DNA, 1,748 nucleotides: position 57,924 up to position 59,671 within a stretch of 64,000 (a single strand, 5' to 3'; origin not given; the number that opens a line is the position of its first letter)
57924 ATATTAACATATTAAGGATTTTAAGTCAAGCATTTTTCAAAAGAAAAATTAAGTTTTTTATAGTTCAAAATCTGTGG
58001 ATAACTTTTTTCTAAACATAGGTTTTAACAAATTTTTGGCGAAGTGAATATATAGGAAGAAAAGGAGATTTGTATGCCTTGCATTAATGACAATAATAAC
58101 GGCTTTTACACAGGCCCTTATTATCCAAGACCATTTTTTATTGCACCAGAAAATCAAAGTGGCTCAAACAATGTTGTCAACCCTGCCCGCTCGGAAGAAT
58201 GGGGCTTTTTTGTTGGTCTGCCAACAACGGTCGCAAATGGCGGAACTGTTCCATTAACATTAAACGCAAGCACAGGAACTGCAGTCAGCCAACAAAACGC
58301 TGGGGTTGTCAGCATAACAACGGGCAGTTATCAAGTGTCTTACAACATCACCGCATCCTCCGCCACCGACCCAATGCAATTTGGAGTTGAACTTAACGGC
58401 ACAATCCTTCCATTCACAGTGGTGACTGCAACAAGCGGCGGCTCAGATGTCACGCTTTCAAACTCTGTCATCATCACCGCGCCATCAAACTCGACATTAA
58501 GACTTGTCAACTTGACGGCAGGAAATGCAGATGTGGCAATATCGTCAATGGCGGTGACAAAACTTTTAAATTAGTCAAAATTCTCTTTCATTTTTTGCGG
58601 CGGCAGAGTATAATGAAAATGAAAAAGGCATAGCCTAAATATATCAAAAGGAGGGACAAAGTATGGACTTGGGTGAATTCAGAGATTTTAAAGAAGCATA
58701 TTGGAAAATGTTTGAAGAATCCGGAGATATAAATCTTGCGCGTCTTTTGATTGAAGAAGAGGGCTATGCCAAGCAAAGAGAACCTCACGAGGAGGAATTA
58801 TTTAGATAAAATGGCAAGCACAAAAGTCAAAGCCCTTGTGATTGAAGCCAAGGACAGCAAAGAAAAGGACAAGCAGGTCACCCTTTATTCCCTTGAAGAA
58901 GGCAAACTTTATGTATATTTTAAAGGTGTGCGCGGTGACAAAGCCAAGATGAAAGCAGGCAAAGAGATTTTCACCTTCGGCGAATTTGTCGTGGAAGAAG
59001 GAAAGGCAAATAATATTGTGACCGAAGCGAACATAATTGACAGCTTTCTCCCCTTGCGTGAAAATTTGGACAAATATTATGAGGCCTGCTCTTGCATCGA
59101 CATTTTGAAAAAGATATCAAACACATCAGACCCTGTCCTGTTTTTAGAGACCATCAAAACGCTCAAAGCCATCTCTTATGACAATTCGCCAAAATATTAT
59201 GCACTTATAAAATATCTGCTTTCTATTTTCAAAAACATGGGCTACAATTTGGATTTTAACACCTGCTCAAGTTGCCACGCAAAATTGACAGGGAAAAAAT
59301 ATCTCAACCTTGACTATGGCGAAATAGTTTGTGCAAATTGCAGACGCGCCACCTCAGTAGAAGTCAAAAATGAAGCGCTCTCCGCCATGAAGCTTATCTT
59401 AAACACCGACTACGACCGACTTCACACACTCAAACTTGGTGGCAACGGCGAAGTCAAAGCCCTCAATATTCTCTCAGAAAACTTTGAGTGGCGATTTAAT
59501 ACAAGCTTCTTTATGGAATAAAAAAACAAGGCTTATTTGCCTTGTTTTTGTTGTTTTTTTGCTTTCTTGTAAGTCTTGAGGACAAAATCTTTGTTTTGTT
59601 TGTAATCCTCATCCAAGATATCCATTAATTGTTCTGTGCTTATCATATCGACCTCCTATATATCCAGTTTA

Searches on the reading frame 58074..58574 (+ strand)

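Call 65: search_protein_families(library=pfam, proteins=[window:58074-58574:+], max_evalue=0.0001)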
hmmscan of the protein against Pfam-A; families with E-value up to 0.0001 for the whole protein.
window:58074-58574:+ (166 aa): 1 family
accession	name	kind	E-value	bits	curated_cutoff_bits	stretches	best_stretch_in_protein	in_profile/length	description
PF18573.7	BclA_C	-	5.1e-07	30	38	1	53-147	13-106/128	BclA C-terminal domain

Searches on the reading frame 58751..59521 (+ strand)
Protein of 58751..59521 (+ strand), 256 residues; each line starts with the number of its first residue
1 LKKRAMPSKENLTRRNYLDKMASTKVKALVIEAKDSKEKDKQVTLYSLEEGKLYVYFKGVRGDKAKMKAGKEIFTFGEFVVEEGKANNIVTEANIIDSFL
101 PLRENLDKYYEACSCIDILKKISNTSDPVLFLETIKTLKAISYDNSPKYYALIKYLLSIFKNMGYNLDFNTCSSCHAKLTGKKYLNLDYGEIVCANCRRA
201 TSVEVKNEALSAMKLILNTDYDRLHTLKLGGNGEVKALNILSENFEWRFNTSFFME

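Call 65: search_protein_families(library=pfam, proteins=[window:58751-59521:+], max_evalue=0.0001)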
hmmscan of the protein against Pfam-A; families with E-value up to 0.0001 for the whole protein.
window:58751-59521:+ (256 aa): 2 families
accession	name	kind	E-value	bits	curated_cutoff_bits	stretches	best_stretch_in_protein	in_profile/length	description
PF02565.21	RecO_C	-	1e-15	58.2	22.1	1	103-247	1-147/157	Recombination protein O C terminal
PF11967.14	RecO_N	-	7.7e-13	48.7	27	1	21-99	1-80/80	Recombination protein O N terminal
